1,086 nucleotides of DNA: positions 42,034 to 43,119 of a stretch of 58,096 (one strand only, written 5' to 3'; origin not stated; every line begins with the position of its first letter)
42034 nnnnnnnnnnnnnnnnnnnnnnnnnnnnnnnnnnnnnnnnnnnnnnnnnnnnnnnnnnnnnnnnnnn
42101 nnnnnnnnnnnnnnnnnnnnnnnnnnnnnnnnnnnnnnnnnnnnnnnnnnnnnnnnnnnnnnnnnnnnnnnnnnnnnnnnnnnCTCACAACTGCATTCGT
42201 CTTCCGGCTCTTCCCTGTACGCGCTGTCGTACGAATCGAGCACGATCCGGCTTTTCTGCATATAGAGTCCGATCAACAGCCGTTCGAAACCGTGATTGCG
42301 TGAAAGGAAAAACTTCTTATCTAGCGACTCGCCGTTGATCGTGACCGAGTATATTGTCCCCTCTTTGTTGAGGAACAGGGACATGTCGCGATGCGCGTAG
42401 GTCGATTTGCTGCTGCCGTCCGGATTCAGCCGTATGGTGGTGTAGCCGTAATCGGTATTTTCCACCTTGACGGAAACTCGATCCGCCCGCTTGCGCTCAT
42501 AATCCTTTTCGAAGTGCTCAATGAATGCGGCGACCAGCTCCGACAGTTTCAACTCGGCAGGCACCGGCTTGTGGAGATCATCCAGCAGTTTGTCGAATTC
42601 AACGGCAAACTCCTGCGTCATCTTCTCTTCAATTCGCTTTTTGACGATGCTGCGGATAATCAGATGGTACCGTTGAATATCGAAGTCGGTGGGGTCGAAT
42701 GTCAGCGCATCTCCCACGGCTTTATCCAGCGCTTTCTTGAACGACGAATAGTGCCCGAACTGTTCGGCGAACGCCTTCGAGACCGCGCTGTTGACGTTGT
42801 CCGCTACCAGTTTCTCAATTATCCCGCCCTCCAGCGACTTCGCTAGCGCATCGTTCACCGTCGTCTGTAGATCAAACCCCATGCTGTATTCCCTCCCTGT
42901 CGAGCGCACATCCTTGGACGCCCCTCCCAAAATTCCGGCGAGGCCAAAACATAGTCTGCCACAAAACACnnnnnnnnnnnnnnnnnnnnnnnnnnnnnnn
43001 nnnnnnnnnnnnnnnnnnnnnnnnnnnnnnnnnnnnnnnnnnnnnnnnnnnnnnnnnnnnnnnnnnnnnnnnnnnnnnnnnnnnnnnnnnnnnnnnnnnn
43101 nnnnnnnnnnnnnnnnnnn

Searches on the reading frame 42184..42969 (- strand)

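Call 8: search_protein_families(library=pfam, proteins=[window:42184-42969:-], max_evalue=0.01)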
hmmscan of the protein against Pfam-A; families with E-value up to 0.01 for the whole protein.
window:42184-42969:- (262 aa): 0 families

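Call 80: search_protein_families(library=phrogs, proteins=[window:42184-42969:-], max_evalue=0.01)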
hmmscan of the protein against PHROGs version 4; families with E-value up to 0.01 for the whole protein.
window:42184-42969:- (262 aa): 2 families
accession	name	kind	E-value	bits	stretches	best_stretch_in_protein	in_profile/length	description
phrog_2600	-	unknown function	4.5e-46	158.6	1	33-250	5-227/236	-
phrog_32576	-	unknown function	0.0093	17.1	0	139-164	23-48/48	-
